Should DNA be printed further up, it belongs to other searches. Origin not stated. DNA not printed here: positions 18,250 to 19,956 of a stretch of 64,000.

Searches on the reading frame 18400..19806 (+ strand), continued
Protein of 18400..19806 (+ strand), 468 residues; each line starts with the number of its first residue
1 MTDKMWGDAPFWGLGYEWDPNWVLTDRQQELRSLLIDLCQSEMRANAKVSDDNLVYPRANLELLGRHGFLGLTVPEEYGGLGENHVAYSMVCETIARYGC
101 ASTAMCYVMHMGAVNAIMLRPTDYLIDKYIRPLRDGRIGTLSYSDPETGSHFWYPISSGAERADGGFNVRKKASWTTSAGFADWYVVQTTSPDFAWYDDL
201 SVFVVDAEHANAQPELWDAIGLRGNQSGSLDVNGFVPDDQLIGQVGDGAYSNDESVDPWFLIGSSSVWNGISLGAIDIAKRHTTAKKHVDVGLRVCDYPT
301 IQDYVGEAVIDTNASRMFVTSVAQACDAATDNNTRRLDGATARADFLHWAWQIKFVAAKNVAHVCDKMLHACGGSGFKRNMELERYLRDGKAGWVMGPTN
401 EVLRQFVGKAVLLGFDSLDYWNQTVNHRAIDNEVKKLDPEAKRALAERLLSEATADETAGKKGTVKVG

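Call 82: find_encoding_contigs(protein=P0484, flank=10000, max_places=2)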
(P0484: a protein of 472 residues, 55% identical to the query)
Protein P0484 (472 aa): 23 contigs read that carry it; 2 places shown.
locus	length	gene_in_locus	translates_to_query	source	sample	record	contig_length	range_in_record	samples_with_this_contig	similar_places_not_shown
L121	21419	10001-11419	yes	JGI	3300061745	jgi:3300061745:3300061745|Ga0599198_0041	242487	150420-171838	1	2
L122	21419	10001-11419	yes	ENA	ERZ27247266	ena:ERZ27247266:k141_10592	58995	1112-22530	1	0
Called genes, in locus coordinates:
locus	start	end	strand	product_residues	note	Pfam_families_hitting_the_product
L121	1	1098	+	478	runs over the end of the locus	PF07602:DUF1565, PF05048:NosD, PF13229:Beta_helix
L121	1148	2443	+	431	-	PF00206:Lyase_1, PF10397:ADSL_C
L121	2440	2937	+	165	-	PF06799:CGLD27-like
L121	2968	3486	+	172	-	-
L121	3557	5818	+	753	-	PF22019:GlgB_N, PF02922:CBM_48, PF00128:Alpha-amylase, PF02806:Alpha-amylase_C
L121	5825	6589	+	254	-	PF00005:ABC_tran, PF02463:SMC_N (weak), PF13304:AAA_21 (weak)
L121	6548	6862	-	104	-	PF12159:DUF3593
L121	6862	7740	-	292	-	PF05239:PRC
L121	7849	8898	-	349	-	PF01916:DS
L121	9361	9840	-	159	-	PF02620:YceD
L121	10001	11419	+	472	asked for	PF02771:Acyl-CoA_dh_N, PF02770:Acyl-CoA_dh_M (weak), PF00441:Acyl-CoA_dh_1, PF08028:Acyl-CoA_dh_2 (weak)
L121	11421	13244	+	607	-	PF09347:DUF1989, PF01571:GCV_T, PF08669:GCV_T_C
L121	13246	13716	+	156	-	-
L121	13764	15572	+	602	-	PF07973:tRNA_SAD, PF00587:tRNA-synt_2b, PF03129:HGTP_anticodon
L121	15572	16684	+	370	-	PF04107:GCS2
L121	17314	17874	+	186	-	-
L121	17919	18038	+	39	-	PF05151:PsbM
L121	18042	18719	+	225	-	-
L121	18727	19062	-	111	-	-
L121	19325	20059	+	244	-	PF00072:Response_reg, PF21695:GlnR_1st (weak), PF00486:Trans_reg_C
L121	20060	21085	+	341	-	PF00814:TsaD, PF22521:HypF_C_2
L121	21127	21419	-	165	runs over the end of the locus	-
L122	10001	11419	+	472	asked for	PF02771:Acyl-CoA_dh_N, PF02770:Acyl-CoA_dh_M (weak), PF00441:Acyl-CoA_dh_1, PF08028:Acyl-CoA_dh_2 (weak)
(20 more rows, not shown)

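Call 83: search_protein_families(library=pfam, proteins=[L121:13246-13716:+, L119:13349-13855:+, L119:7426-7830:-], max_evalue=0.01)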
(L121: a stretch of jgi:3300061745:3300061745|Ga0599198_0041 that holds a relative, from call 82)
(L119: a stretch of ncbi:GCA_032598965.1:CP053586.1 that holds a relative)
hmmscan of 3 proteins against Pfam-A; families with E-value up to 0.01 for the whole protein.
L121:13246-13716:+ (156 aa): 0 families

L119:13349-13855:+ (168 aa): 1 family
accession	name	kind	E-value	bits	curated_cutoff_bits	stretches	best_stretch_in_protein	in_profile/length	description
PF20976.2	Pop8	-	0.0079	16.7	27.2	0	40-73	38-71/74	Ribonucleases P/MRP protein subunit Pop8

L119:7426-7830:- (134 aa): 0 families

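Call 90: find_related_loci(query=A4, collection=genome_contigs, flank=10000)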
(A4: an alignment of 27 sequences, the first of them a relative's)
Query A4 (475 aa) in genome_contigs; peptide patterns used: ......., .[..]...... (x = any residue, [..] = any of these).
600 stretches matched a pattern (row limit reached: there are more); 590 encode a relative of the query (tblastn E <= 1e-3); the best 80 are kept; 80 distinct loci.
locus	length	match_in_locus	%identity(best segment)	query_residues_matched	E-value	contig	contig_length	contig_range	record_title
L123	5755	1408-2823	84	1-472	0e+0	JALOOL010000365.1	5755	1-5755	MAG: Hydrococcus sp. Prado102 scaffold_37546, whole genome shotgun sequence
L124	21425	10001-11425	84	4-475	0e+0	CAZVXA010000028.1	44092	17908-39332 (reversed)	MAG TPA_asm: uncultured bacterium isolate SRP319275_co3_141 genome assembly, contig: NODE_1040_length_44092_cov_80.71485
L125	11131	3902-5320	84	5-475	0e+0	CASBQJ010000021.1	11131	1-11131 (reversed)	MAG: uncultured cyanobacterium isolate PMM_0085 genome assembly, contig: PMM_0085_000000000021, whole genome shotgun seq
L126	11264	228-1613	85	1-462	0e+0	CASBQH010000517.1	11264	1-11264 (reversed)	MAG: uncultured cyanobacterium isolate PMM_0073 genome assembly, contig: PMM_0073_000000000517, whole genome shotgun seq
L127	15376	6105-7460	86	1-452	0e+0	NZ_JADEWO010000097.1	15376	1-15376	Oculatella sp. LEGE 06141 NODE_97_length_15376_cov_10.6899, whole genome shotgun sequence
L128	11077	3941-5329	87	1-463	0e+0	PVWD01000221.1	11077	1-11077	Filamentous cyanobacterium CCP2 NODE_382_length_11077_cov_4.69464_ID_89756, whole genome shotgun sequence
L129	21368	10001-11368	89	1-456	0e+0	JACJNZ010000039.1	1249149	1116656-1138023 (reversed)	Cyanobacteria bacterium FACHB-502 contig39, whole genome shotgun sequence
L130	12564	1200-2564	82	9-463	0e+0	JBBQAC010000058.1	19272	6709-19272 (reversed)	MAG: Phormidesmidales cyanobacterium isolate Co_metawrap_1500 Cmw_1500_k141_4574318_length_19272_cov_14.0000, whole geno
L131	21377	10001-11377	84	4-462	0e+0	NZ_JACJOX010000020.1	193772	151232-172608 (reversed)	Leptolyngbya sp. FACHB-60 contig20, whole genome shotgun sequence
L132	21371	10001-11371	82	2-458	0e+0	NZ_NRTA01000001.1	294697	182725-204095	Leptolyngbya sp. BC1307 Ga0078185_1001, whole genome shotgun sequence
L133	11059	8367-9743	83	4-462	0e+0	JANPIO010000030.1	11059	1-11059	MAG: Phormidium sp. VAR_61_metabat_6 VAR_61_k141_2310404, whole genome shotgun sequence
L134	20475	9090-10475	84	3-463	0e+0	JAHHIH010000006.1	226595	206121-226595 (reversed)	MAG: Tildeniella torsiva UHER 1998/13D scaffold_50_c1, whole genome shotgun sequence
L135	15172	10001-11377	83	4-462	0e+0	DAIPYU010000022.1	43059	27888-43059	MAG TPA_asm: Nodosilinea sp. CTOTU7353 NODE_872_length_43059_cov_30.565180, whole genome shotgun sequence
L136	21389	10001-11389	81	1-463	0e+0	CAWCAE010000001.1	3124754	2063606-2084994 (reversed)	MAG: uncultured cyanobacterium isolate MFD03250.bin.1.175 genome assembly, contig: contig_1115, whole genome shotgun seq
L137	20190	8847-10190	85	14-461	0e+0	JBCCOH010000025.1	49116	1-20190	MAG: Cyanobacteria bacterium P01_D01_bin.1 k141_2488269_length_49116_cov_25.7556, whole genome shotgun sequence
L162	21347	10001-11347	82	15-463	0e+0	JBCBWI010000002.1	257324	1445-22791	MAG: Cyanobacteria bacterium J06648_16 NODE_2_length_257324_cov_17.292999, whole genome shotgun sequence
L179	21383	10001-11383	73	1-461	0e+0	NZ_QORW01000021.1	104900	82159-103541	Dongia deserti strain SYSU D60009 s803_Contig21, whole genome shotgun sequence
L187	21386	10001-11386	73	1-462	0e+0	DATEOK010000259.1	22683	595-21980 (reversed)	MAG TPA_asm: Dongiaceae bacterium isolate SMAG_U8993 k141_924637, whole genome shotgun sequence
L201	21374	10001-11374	74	1-458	0e+0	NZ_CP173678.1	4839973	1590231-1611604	Zavarzinia sp. CC-PAN008 chromosome, complete genome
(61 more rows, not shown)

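Call 94: search_protein_families(library=pfam, proteins=[L136:11537-13480:+, L162:11478-13409:+, L187:14259-15260:-, L187:15437-16273:+, L129:11552-12352:+, L179:11955-12368:-, L187:19412-19999:+], max_evalue=0.001)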
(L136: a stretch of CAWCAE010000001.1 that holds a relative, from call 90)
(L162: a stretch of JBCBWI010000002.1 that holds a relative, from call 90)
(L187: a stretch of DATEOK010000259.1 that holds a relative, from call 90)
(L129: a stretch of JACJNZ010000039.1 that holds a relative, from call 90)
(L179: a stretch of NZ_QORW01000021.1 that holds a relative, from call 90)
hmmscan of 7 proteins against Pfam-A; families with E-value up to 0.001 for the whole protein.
L136:11537-13480:+ (647 aa): 4 families
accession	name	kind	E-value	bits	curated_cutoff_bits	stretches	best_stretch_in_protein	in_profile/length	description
PF01179.26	Cu_amine_oxid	-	2e-169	564.2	27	1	228-629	1-406/407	Copper amine oxidase, enzyme domain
PF02728.21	Cu_amine_oxidN3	-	5.9e-19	68.7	22.6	1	106-204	1-97/100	Copper amine oxidase, N3 domain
PF02727.21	Cu_amine_oxidN2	-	9.7e-15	55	21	1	16-101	1-87/87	Copper amine oxidase, N2 domain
PF21994.1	AGAO-like_N2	-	9.6e-13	48.6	27.4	1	24-97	3-75/76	AGAO-like N2 domain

L162:11478-13409:+ (643 aa): 4 families
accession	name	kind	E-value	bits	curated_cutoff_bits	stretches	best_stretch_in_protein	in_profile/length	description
PF01179.26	Cu_amine_oxid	-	5e-171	569.5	27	1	228-629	1-406/407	Copper amine oxidase, enzyme domain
PF02728.21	Cu_amine_oxidN3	-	1.5e-17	64.2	22.6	1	106-204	1-97/100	Copper amine oxidase, N3 domain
PF21994.1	AGAO-like_N2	-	1.1e-16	61.3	27.4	1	24-97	3-75/76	AGAO-like N2 domain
PF02727.21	Cu_amine_oxidN2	-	2.1e-13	50.7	21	1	16-100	1-86/87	Copper amine oxidase, N2 domain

L187:14259-15260:- (333 aa): 1 family
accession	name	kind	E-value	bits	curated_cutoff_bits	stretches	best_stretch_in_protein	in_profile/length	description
PF02423.21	OCD_Mu_crystall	-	3.2e-41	141.8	24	1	36-327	17-312/314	Ornithine cyclodeaminase/mu-crystallin family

L187:15437-16273:+ (278 aa): 2 families
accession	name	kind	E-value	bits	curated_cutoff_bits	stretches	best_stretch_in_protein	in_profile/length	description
PF06210.16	DUF1003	-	2.7e-32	111.4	27.4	1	172-267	2-98/103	Protein of unknown function (DUF1003)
PF00027.35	cNMP_binding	-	1.9e-20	73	27.5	1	33-119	3-89/89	Cyclic nucleotide-binding domain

L129:11552-12352:+ (266 aa): 2 families
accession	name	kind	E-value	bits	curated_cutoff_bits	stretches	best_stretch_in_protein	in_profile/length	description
PF03473.23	MOSC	-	1.9e-19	70.3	22.7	1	143-263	5-119/120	MOSC domain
PF03476.21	MOSC_N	-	2.2e-10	40.9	25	1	8-85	2-76/119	MOSC N-terminal beta barrel domain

L179:11955-12368:- (137 aa): 0 families

L187:19412-19999:+ (195 aa): 0 families
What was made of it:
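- A MOSC-domain protein lies between the ACAD-like gene and tdm in L129 (call 94).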

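Call 95: predict_structure(alignment_id=A3)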
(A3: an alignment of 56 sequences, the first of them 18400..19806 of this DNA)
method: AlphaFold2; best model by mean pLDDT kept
length: 468 residues; sequences in the alignment: 56
mean_pLDDT: 88.9   pTM: 0.90
mean pLDDT of the five models: 88.9, 87.8, 87.5, 87.1, 86.3
residues with pLDDT >= 90: 300; 70-90: 134; 50-70: 32; < 50: 2
segments of 3 or more residues with pLDDT < 50: none
pLDDT, mean of each block of 10 residues (from residue 1): 85 93 96 96 91 86 97 96 98 96 94 96 97 94 72 73 95 86 94 85 95 74 68 95 92 93 97 95 87 89 96 98 97 85 92 95 92 71 77 75 88 84 81 95 95 85 59
secondary structure, 60 per line:
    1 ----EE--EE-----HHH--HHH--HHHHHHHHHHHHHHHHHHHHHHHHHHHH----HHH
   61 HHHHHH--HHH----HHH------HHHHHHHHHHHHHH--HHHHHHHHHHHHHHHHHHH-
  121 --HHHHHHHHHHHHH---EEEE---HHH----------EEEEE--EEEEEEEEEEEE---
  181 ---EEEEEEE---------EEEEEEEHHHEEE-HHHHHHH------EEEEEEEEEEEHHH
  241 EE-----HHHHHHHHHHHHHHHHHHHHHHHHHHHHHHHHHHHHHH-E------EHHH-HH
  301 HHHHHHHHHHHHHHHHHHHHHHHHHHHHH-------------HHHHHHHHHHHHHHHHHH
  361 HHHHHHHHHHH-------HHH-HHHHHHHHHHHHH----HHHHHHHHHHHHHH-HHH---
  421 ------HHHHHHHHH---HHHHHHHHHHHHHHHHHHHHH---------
elements in order: H26-53 H58-66 H85-98 H101-119 H123-135 E139-142 E159-163 E166-177 E184-190 E200-206 E210-212 H214-220 E227-237 H248-285 H299-329 H343-371 H383-395 H400-413 H427-435 H439-459
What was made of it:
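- Tried and rejected: A 56-sequence alignment fixed this (call 95).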

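Call 98: fold_search(model_id=the predicted structure, library=pdb)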
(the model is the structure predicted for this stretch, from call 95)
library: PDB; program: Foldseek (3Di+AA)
matches with E <= 10: 460; with E <= 0.001: 347
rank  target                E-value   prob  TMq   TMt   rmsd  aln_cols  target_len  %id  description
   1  4kto_A                1.6e-18  1.00  0.73  0.90   2.6       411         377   23  Crystal Structure Of a Putative Isovaleryl-CoA dehydrogenase (PSI-NYSGRC-012251) from Sinorhizobium meliloti 1021 (released 2013-06-19)
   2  1ukw_A                1.1e-17  1.00  0.70  0.86   3.1       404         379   20  Crystal structure of medium-chain acyl-CoA dehydrogenase from Thermus thermophilus HB8 (released 2004-11-09)
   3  2vig_E                1.7e-17  1.00  0.71  0.86   3.2       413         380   22  Crystal structure of human short-chain acyl CoA dehydrogenase (released 2007-12-25)
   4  2vig_G                1.8e-17  1.00  0.70  0.86   2.9       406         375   22  Crystal structure of human short-chain acyl CoA dehydrogenase (released 2007-12-25)
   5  3mpi_A                2.3e-17  1.00  0.72  0.85   3.0       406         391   18  Structure of the glutaryl-coenzyme A dehydrogenase glutaryl-CoA complex (released 2010-08-18)
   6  2vig_H                2.7e-17  1.00  0.71  0.88   3.1       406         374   22  Crystal structure of human short-chain acyl CoA dehydrogenase (released 2007-12-25)
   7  3mpj_B                2.8e-17  1.00  0.72  0.85   3.9       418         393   18  Structure of the glutaryl-coenzyme A dehydrogenase (released 2010-08-18)
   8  8sgr_A                3.2e-17  1.00  0.73  0.86   2.8       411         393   22  human liver mitochondrial Isovaleryl-CoA dehydrogenase (released 2024-02-21)
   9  4m9a_C                3.4e-17  1.00  0.71  0.88   2.9       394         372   24  Crystal structure of Acyl-coA dehydrogenase from Burkholderia thailandensis E264 (released 2013-11-13)
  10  1jqi_A                3.7e-17  1.00  0.72  0.87   2.8       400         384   22  Crystal Structure of Rat Short Chain Acyl-CoA Dehydrogenase Complexed With Acetoacetyl-CoA (released 2002-02-13)
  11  7w0j_F                3.7e-17  1.00  0.72  0.88   2.9       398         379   23  Acyl-CoA dehydrogenase, Tfu_1647 (released 2022-11-23)
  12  9jq4_A                3.7e-17  1.00  0.72  0.86   2.9       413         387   20  Structure of human IVD in complex with FAD and butyryl-CoA (released 2025-06-11)
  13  3mpi_B                4.6e-17  1.00  0.72  0.85   3.1       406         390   19  Structure of the glutaryl-coenzyme A dehydrogenase glutaryl-CoA complex (released 2010-08-18)
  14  3mpj_A                5.0e-17  1.00  0.72  0.86   2.9       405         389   18  Structure of the glutaryl-coenzyme A dehydrogenase (released 2010-08-18)
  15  9w61_D                5.0e-17  1.00  0.71  0.86   3.3       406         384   21  Butyryl CoA dehydrogenase with FAD (released 2025-11-26)
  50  5z8t_A                2.1e-16  1.00  0.71  0.83   3.2       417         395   23  Flavin-containing monooxygenase (released 2019-02-06)
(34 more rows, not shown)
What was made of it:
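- On Acyl-CoA dehydrogenase (true ACAD): The AF2 model has pLDDT 88.9, and its top Foldseek hits are ACADs (calls 95, 98).
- The fold is confirmed (calls 95, 98).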
